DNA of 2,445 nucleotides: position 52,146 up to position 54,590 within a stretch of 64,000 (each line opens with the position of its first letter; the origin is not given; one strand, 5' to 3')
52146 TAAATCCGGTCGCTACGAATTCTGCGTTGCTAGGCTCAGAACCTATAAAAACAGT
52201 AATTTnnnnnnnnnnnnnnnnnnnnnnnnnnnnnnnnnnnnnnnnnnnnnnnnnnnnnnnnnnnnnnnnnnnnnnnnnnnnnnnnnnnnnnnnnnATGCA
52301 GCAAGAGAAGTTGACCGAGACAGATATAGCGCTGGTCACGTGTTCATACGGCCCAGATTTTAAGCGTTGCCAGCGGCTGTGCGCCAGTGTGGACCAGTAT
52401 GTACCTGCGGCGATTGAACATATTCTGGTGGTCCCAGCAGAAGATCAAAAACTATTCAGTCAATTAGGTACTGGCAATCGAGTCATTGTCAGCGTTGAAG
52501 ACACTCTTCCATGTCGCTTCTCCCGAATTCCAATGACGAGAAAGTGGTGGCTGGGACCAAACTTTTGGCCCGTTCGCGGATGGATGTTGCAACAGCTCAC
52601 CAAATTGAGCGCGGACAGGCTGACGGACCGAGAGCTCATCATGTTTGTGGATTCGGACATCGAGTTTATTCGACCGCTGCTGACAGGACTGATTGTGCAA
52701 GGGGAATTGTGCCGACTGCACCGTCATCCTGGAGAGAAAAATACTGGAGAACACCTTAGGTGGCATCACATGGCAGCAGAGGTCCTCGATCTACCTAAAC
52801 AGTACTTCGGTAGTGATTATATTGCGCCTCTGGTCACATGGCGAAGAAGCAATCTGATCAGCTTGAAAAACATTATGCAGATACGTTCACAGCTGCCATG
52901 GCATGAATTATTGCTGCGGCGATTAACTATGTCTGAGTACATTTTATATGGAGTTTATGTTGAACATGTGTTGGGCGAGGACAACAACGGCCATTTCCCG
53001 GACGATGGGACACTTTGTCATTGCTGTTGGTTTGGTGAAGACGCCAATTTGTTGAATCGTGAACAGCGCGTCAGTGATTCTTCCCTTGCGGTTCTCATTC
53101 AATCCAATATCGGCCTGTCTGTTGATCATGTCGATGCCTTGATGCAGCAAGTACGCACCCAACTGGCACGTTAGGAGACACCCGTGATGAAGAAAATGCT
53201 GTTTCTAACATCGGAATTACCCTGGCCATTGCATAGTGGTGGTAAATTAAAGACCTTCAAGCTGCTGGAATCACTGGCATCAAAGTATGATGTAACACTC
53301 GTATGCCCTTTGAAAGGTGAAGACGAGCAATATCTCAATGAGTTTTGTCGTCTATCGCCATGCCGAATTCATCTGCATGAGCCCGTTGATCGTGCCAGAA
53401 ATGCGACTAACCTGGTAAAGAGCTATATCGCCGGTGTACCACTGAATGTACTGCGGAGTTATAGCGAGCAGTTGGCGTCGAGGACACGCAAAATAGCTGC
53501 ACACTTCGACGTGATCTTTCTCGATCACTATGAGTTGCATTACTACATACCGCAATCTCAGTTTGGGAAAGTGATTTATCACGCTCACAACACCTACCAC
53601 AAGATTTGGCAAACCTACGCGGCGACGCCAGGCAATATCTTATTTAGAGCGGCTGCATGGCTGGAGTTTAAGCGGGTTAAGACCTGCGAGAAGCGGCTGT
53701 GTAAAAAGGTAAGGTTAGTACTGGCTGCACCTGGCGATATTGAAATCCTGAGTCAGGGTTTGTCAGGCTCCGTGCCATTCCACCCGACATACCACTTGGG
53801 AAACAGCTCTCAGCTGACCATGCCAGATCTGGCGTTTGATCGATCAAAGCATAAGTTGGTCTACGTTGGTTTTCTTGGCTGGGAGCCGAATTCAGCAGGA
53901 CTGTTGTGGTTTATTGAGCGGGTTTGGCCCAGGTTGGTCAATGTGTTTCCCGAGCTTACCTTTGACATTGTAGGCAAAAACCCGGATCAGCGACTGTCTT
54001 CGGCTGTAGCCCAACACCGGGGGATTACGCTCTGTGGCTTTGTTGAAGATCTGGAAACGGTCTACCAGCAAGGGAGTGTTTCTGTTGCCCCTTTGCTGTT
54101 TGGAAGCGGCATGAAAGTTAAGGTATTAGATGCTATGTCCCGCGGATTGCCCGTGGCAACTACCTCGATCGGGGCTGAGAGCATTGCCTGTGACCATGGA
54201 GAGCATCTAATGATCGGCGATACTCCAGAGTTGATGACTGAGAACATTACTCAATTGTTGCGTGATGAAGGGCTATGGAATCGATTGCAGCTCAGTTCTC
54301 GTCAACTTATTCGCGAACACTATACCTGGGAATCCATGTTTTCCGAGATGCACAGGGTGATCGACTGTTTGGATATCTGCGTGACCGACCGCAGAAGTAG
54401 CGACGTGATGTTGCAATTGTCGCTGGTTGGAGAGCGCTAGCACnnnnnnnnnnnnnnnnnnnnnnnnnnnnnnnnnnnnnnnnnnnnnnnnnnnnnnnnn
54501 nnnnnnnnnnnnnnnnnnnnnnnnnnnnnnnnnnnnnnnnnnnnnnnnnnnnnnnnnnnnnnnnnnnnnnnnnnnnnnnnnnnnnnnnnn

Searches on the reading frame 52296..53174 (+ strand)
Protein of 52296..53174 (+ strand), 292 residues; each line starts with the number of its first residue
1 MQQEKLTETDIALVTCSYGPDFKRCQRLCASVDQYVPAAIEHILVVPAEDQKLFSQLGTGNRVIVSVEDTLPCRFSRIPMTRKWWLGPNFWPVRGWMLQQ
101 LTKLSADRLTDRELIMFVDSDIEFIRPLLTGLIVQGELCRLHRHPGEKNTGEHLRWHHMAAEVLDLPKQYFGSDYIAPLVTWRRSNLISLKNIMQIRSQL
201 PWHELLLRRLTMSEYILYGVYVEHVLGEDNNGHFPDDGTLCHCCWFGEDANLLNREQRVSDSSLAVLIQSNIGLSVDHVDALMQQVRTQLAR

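Call 7: search_protein_families(library=pfam, proteins=[window:52296-53174:+])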
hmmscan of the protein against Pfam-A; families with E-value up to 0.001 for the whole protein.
window:52296-53174:+ (292 aa): 1 family
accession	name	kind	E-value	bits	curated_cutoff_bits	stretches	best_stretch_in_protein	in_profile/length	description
PF20102.4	DUF6492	-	1.3e-18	67.6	22.9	1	18-285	17-285/291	Family of unknown function (DUF6492)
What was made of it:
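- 52296..53174 (+): First gene of the plus-strand operon, a DUF6492 protein. Pfam PF20102 (call 7).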

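Call 8: search_protein_families(library=ncbifam, proteins=[window:52296-53174:+])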
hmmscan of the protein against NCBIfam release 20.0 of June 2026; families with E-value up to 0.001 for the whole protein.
window:52296-53174:+ (292 aa): 0 families

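Call 10: find_related_loci(query=window:52296-53174:+, collection=genome_contigs, flank=10000)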
Query window:52296-53174:+ (292 aa) in genome_contigs; peptide patterns used: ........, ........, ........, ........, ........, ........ (x = any residue, [..] = any of these).
26 stretches matched a pattern, but none encodes a relative of the query by tblastn (E <= 1e-3).
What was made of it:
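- Tried and rejected: The first genome_contigs scan with the single DUF6492 protein found no close relative (call 10).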

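Call 11: find_encoding_contigs(protein=window:52296-53174:+, flank=10000, max_places=10)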
Protein window:52296-53174:+ (292 aa): 3 contigs read that carry it; 2 places shown.
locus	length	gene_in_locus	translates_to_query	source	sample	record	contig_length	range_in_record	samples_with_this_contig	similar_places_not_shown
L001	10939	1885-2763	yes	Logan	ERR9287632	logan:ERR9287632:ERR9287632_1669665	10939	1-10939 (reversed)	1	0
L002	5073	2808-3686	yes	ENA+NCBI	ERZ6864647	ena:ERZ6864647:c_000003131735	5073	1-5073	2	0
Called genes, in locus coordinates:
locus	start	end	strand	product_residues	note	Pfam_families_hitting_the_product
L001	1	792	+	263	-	?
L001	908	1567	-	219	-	PF02397:Bac_transf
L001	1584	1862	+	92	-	-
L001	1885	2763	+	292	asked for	PF20102:DUF6492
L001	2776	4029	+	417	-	PF00534:Glycos_transf_1, PF13692:Glyco_trans_1_4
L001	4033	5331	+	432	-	PF01554:MatE (weak)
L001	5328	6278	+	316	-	PF13469:Sulfotransfer_3 (faint), PF00685:Sulfotransfer_1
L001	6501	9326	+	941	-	PF02563:Poly_export, PF10531:SLBB, PF22461:SLBB_2, PF10531:SLBB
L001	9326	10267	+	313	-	PF02706:Wzz (faint)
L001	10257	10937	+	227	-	?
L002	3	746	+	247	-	?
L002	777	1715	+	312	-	-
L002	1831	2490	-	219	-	PF02397:Bac_transf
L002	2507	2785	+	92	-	-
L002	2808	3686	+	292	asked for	PF20102:DUF6492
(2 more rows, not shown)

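Call 13: find_homologous_proteins(query=window:52296-53174:+, max_evalue=1e-10)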
Query window:52296-53174:+ (292 aa): 171 proteins with E <= 1e-10 among 1435 candidates; the best 120 are listed.
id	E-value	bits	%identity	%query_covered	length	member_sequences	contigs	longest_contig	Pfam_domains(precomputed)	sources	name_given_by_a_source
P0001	5.0e-200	681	100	100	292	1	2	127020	PF20102.5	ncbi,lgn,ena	-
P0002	1.8e-102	361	54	97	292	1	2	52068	PF20102.5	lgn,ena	-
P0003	3.3e-102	360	54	100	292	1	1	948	PF20102.5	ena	-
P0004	1.2e-101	358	54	96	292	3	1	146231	PF20102.5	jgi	jgi:Family of unknown function (DUF6492)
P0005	2.3e-101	357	56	96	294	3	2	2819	PF20102.5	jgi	-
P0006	6.8e-101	356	55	96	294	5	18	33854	PF20102.5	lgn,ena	-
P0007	1.2e-100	355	55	96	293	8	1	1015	PF20102.5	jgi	-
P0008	2.3e-100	354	53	100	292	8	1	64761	PF20102.5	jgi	jgi:hypothetical protein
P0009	4.2e-100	353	54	98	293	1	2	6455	PF20102.5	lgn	-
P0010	1.5e-99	351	56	98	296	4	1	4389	PF20102.5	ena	-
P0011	1.0e-98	348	53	97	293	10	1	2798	PF20102.5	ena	-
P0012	1.1e-98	348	54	96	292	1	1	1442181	PF20102.5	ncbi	ncbi:MAG: DUF6492 family protein [Halioglobus sp.]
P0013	1.2e-98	348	54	96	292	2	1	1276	PF20102.5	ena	-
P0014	1.3e-97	345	55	98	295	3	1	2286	PF20102.5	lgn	-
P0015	2.3e-97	344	55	95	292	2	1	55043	PF20102.5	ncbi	ncbi:MAG: DUF6492 family protein [Oceanicoccus sp.]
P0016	7.5e-97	342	53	97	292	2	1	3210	PF20102.5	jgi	-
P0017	9.8e-97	342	55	96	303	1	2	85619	PF20102.5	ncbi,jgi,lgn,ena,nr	ncbi:MAG: hypothetical protein HOC23_12485 [Halieaceae bacterium]|jgi:hypothetical protein|nr:hypoth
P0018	9.9e-97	342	53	96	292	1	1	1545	PF20102.5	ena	-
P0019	6.5e-96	339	53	95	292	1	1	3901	PF20102.5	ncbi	-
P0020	9.3e-96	339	54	96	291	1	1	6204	PF20102.5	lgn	-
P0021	1.2e-95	338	54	96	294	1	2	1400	PF20102.5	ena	-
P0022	1.3e-95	338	53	98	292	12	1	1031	PF20102.5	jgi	jgi:hypothetical protein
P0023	1.4e-95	338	52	97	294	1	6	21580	PF20102.5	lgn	-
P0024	1.9e-95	338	52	96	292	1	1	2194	PF20102.5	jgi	jgi:hypothetical protein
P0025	2.4e-95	337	54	98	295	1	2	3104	PF20102.5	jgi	jgi:hypothetical protein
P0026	2.7e-95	337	53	99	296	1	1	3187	PF20102.5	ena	-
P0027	2.9e-95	337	53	97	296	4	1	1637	PF20102.5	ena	-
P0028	3.3e-95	337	53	98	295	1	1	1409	PF20102.5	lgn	-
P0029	5.0e-95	336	52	99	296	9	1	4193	PF20102.5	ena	-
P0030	1.6e-94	335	53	96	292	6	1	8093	PF20102.5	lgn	-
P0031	3.4e-94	334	51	98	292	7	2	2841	PF20102.5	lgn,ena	-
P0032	4.3e-94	333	52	96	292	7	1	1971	PF20102.5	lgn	-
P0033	4.4e-94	333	52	98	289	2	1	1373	PF20102.5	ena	-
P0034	7.7e-94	332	53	96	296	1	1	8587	PF20102.5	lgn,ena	-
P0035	8.9e-94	332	52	98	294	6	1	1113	PF20102.5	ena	-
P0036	1.2e-93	332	50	96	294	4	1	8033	PF20102.5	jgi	jgi:hypothetical protein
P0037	2.5e-93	331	50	98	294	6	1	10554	PF20102.5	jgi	jgi:hypothetical protein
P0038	2.7e-93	331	53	96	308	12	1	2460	PF20102.5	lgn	-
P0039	3.9e-93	330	49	98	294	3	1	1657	PF20102.5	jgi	jgi:hypothetical protein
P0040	4.2e-93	330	53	96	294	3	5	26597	PF20102.5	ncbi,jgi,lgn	-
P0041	4.9e-93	330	52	96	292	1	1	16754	PF20102.5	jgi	-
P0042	5.3e-93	330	52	98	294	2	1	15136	PF20102.5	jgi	jgi:hypothetical protein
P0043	5.8e-93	330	53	100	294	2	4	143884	PF20102.5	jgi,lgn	jgi:hypothetical protein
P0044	1.0e-92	329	52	98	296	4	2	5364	PF20102.5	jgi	jgi:hypothetical protein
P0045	1.4e-92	328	49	98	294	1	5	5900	PF20102.5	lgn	-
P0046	1.4e-92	328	53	96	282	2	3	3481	PF20102.5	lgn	-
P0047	1.5e-92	328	51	96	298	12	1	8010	PF20102.5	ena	-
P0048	1.7e-92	328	49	96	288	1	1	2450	PF20102.5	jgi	jgi:hypothetical protein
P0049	1.8e-92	328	50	99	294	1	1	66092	PF20102.5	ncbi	-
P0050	9.8e-92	325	50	100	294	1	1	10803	PF20102.5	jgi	jgi:hypothetical protein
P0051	1.0e-91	325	51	98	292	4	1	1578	PF20102.5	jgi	jgi:hypothetical protein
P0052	1.8e-91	325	50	95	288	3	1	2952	PF20102.5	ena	-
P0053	1.9e-91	325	50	98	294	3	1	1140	PF20102.5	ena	-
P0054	3.1e-91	324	49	95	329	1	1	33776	PF20102.5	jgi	jgi:hypothetical protein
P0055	3.2e-91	324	49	98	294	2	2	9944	PF20102.5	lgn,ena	-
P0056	3.5e-91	324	50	98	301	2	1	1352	PF20102.5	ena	-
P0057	1.2e-90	322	50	96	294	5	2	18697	PF20102.5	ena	-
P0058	1.8e-90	321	49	98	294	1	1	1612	PF20102.5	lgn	-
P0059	2.2e-90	321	49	96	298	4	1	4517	PF20102.5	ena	-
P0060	2.5e-90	321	48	97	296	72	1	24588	PF20102.5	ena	-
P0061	4.8e-90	320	49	98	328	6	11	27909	PF20102.5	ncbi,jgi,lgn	ncbi:MAG: hypothetical protein ACI9GB_003734 [Halioglobus sp.]|jgi:hypothetical protein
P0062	7.2e-90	319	49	97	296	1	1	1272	PF20102.5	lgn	-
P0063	1.2e-89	319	49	93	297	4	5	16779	PF20102.5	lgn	-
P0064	1.3e-89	319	48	96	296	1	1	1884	PF20102.5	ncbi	-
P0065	2.7e-89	317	49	92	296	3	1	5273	PF20102.5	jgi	jgi:hypothetical protein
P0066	2.8e-89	317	50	98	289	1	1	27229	PF20102.5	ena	-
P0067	6.5e-89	316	48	98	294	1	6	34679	PF20102.5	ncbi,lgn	-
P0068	8.5e-89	316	48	96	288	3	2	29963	PF20102.5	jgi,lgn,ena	jgi:hypothetical protein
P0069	9.5e-89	316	47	94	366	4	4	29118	PF20102.5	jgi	jgi:hypothetical protein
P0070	1.2e-88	315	50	95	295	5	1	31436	PF20102.5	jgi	-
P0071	1.7e-88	315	47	97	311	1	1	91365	PF20102.5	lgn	-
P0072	2.0e-88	315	47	98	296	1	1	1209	PF20102.5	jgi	jgi:hypothetical protein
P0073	4.2e-88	314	48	96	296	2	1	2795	PF20102.5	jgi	jgi:hypothetical protein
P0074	6.3e-88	313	50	95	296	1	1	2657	PF20102.5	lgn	-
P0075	6.5e-88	313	47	97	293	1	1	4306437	PF20102.5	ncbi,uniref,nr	ncbi:hypothetical protein EY643_16750 [Halioglobus maricola]|uniref:Nucleotide-diphospho-sugar trans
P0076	6.6e-88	313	49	95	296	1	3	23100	PF20102.5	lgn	-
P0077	7.6e-88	313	51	94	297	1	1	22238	PF20102.5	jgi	jgi:hypothetical protein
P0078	3.6e-87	311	46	98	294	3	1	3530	PF20102.5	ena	-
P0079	4.7e-87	310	47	96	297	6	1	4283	PF20102.5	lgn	-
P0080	5.0e-87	310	47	97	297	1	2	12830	PF20102.5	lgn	-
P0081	5.0e-87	310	49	90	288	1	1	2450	PF20102.5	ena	-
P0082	5.9e-87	310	52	89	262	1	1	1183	PF20102.5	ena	-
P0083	6.3e-87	310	50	95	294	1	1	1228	PF20102.5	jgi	jgi:hypothetical protein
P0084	6.5e-87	310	48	93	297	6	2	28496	PF20102.5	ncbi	-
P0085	6.9e-87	310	45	99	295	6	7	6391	PF20102.5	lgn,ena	-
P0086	7.1e-87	310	48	96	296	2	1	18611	PF20102.5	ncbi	-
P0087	1.1e-86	309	50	94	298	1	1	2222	PF20102.5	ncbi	-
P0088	1.3e-86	309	48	96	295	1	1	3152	PF20102.5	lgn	-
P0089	1.7e-86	308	53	89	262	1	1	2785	PF20102.5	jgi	jgi:hypothetical protein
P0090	2.5e-86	308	49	93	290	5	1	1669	PF20102.5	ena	-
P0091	3.7e-86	307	48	90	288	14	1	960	PF20102.5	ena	-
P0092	7.8e-86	306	47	96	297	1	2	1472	PF20102.5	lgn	-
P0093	9.8e-86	306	48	95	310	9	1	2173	PF20102.5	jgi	jgi:hypothetical protein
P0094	1.2e-85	306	46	96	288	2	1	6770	PF20102.5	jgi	jgi:hypothetical protein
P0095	1.7e-85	305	47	98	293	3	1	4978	PF20102.5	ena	-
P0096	1.8e-85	305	48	94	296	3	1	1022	PF20102.5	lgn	-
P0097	2.8e-85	304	48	94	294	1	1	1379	PF20102.5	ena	-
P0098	6.5e-85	303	48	94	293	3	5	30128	PF20102.5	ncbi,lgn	-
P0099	8.9e-85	303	47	90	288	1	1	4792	PF20102.5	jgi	jgi:hypothetical protein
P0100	1.1e-84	302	47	96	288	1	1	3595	PF20102.5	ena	-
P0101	1.6e-84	302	50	93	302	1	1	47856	PF20102.5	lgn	-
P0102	1.7e-84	302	45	96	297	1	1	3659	PF20102.5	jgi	jgi:hypothetical protein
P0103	2.2e-84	301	48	97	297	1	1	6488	PF20102.5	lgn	-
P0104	2.8e-84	301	48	93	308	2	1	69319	PF20102.5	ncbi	ncbi:MAG: DUF6492 family protein [Halioglobus sp.]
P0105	3.1e-84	301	49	93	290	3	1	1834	PF20102.5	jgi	-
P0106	4.0e-84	301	48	95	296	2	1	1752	PF20102.5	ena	-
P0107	7.3e-84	300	47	97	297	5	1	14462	PF20102.5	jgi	jgi:hypothetical protein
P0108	7.7e-84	300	47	97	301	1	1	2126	PF20102.5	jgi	jgi:hypothetical protein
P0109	8.5e-84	299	48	96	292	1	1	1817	PF20102.5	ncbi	-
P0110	1.1e-83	299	52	89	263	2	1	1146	PF20102.5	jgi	-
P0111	1.3e-83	299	46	96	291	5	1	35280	PF20102.5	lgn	-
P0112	1.8e-83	298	43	98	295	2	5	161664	PF20102.5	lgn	-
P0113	2.0e-83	298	46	98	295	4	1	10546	PF20102.5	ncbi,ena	ncbi:MAG: DUF6492 family protein [Pseudomonadota bacterium]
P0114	2.9e-83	298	51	89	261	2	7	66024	PF20102.5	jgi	jgi:hypothetical protein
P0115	3.2e-83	298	47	96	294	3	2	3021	PF20102.5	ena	-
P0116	4.4e-83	297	48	95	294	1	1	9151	PF20102.5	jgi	-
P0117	5.7e-83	297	47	98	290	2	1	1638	PF20102.5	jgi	jgi:hypothetical protein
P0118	1.0e-82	296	46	93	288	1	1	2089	PF20102.5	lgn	-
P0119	1.0e-82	296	48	95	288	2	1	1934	PF20102.5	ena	-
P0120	1.1e-82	296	46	94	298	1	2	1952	PF20102.5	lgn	-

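Call 15: find_related_loci(query=A1, collection=genome_contigs, flank=6000)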
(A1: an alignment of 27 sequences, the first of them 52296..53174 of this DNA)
Query A1 (292 aa) in genome_contigs; peptide patterns used: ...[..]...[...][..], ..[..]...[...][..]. (x = any residue, [..] = any of these).
163 stretches matched a pattern; 153 encode a relative of the query (tblastn E <= 1e-3); the best 80 are kept; 80 distinct loci.
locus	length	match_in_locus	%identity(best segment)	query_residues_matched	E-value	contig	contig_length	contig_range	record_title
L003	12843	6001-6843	55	11-291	8e-104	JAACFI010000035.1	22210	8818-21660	MAG: Haliea sp. isolate bin.47 scaffold_1024, whole genome shotgun sequence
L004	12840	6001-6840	54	12-291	5e-101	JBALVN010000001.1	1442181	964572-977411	MAG: Halioglobus sp. isolate 5NakV-09 NODE_1_length_1442181_cov_33.211601, whole genome shotgun sequence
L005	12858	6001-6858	53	6-290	6e-100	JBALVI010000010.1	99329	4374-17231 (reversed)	MAG: Halioglobus sp. isolate 5NakV-04 NODE_131_length_99329_cov_81.666267, whole genome shotgun sequence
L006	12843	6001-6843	52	11-291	2e-100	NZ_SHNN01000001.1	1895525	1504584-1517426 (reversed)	Candidatus Litorirhabdus singularis strain IMCC14734 NODE_1, whole genome shotgun sequence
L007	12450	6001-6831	55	11-287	6e-100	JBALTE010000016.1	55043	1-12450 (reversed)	MAG: Oceanicoccus sp. isolate 1NakV-02 NODE_146_length_55043_cov_220.827562, whole genome shotgun sequence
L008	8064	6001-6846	55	11-290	2e-98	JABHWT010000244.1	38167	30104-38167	MAG: Halieaceae bacterium isolate SI047_bin19 k141_52265, whole genome shotgun sequence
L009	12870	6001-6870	51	1-291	1e-97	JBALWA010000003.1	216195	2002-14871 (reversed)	MAG: Halioglobus sp. isolate 6NakV-05 NODE_3_length_216195_cov_33.546761, whole genome shotgun sequence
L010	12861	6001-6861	51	6-291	6e-97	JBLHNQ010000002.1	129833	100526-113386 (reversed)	MAG: Halioglobus sp. isolate 3300055726_48 Ga0535650_0000080, whole genome shotgun sequence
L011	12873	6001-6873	52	1-291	5e-95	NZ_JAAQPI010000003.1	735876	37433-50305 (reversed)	Pseudomaricurvus alkylphenolicus strain KCTC 32386 Scaffold3_1, whole genome shotgun sequence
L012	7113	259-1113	51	4-287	1e-94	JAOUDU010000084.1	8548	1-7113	MAG: Gammaproteobacteria bacterium isolate 4_1_Jan_SF_Bin4 4_1_Jan_SF_Bin4_scaffold_3688_c1, whole genome shotgun sequen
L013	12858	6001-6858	50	1-290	3e-94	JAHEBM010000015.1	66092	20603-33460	MAG: Haliea sp. isolate Ww141 NODE_596_length_66092_cov_7.236043, whole genome shotgun sequence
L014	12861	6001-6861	49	6-291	6e-94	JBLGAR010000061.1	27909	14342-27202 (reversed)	MAG: Cryomorphaceae bacterium isolate 3300053771_46 Ga0535648_0001496, whole genome shotgun sequence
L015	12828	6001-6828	50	1-275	7e-92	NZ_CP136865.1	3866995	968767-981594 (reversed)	Congregibacter brevis strain IMCC45268 chromosome, complete genome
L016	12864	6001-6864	48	4-290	1e-91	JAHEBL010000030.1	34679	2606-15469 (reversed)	MAG: Haliea sp. isolate Ww140 NODE_1974_length_34679_cov_16.791336, whole genome shotgun sequence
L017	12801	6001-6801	49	10-275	7e-89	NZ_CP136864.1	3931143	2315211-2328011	Congregibacter variabilis strain IMCC43200 chromosome, complete genome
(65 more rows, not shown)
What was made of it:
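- Tried and rejected: An alignment-based scan succeeded (call 15).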

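Call 44: search_protein_families(library=pfam, proteins=[L006:2206-4224:+, L006:4363-4686:+, L006:4778-5731:+, L011:3675-5681:+, L011:99-1448:+], max_evalue=0.001)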
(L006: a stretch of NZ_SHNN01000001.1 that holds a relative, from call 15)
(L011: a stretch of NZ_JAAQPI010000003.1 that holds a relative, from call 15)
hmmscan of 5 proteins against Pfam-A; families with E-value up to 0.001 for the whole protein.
L006:2206-4224:+ (672 aa): 5 families
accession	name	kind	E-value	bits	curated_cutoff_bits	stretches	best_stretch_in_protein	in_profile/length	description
PF00072.30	Response_reg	-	9.2e-26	90.6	30.2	1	424-531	1-106/111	Response regulator receiver domain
PF02518.31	HATPase_c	-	4.1e-24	85.6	26.4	1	281-394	2-108/111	Histidine kinase-, DNA gyrase B-, and HSP90-like ATPase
PF00512.31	HisKA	-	1.3e-12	48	26.9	1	169-232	2-64/66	His Kinase A (phospho-acceptor) domain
PF07701.20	HNOBA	-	0.00011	22.2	23.4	0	7-79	3-76/216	Heme NO binding associated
PF01627.28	Hpt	-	0.00088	19.9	24.6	1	584-652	3-72/84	Hpt domain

L006:4363-4686:+ (107 aa): 0 families

L006:4778-5731:+ (317 aa): 1 family
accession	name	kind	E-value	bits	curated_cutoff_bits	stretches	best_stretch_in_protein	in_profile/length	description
PF02706.20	Wzz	-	0.00022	21.9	25.5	1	16-77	2-55/91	Chain length determinant protein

L011:3675-5681:+ (668 aa): 5 families
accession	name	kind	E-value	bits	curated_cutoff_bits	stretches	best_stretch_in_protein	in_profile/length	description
PF00072.30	Response_reg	-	2.6e-26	92.4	30.2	1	424-535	1-110/111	Response regulator receiver domain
PF02518.31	HATPase_c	-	1.4e-23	83.9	26.4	1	284-398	1-110/111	Histidine kinase-, DNA gyrase B-, and HSP90-like ATPase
PF00512.31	HisKA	-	1.8e-14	53.9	26.9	1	173-236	2-65/66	His Kinase A (phospho-acceptor) domain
PF07701.20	HNOBA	-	1.1e-08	35.3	23.4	0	15-85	7-78/216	Heme NO binding associated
PF01627.28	Hpt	-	8.5e-07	29.6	24.6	1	584-636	4-61/84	Hpt domain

L011:99-1448:+ (449 aa): 3 families
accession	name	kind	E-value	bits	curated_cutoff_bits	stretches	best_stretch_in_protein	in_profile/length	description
PF03808.19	Glyco_tran_WecG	-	1.8e-59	200.8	27.4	1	5-181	1-168/168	Glycosyl transferase WecG/TagA/CpsF family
PF13466.11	STAS_2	-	2.3e-08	34.5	29.2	1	262-306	30-74/80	STAS domain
PF01740.26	STAS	-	1.4e-05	25.2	22.6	0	262-315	44-97/106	STAS domain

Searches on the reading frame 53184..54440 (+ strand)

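Call 7: search_protein_families(library=pfam, proteins=[window:53184-54440:+])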
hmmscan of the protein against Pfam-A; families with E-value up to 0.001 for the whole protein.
window:53184-54440:+ (418 aa): 3 families
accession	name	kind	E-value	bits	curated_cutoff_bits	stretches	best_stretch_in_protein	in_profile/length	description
PF13692.12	Glyco_trans_1_4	-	9.3e-25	88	27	1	223-361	2-142/142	Glycosyl transferases group 1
PF00534.26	Glycos_transf_1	-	5.6e-08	32.9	26.4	1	215-368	8-165/172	Glycosyl transferases group 1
PF13524.12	Glyco_trans_1_2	-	7.9e-05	23.1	25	0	256-389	13-142/144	Glycosyl transferase-like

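Call 8: search_protein_families(library=ncbifam, proteins=[window:53184-54440:+])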
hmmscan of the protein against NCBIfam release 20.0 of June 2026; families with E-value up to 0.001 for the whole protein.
window:53184-54440:+ (418 aa): 6 families
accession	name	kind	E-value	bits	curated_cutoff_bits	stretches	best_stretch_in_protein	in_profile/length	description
TIGR03087.1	stp1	hypoth_equivalog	2.7e-46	158.5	316.65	1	5-393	1-394/397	TIGR03087 family PEP-CTERM/XrtA system glycosyltransferase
TIGR03088.1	stp2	hypoth_equivalog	4.3e-08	32.6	409.05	1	206-394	179-371/374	TIGR03088 family PEP-CTERM/XrtA system glycosyltransferase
TIGR04063.1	stp3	hypoth_equivalog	0.00011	21.2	442.05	1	311-390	308-389/397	TIGR04063 family PEP-CTERM/XrtA system glycosyltransferase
NF041876.1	EPS_EpsE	equivalog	0.00017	21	400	1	309-382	307-382/389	exopolysaccharide biosynthesis GT4 family glycosyltransferase EpsE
NF047880.1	glyco_SdgA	exception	0.00057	18.6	800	1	247-393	336-487/488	serine-aspartate repeat adhesin O-glycosyltransferase SdgA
NF053787.1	GlcN_PG_synth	equivalog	0.00058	18.8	480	1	314-390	278-353/361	N-acetylglucosaminyl phosphatidylglycerol synthase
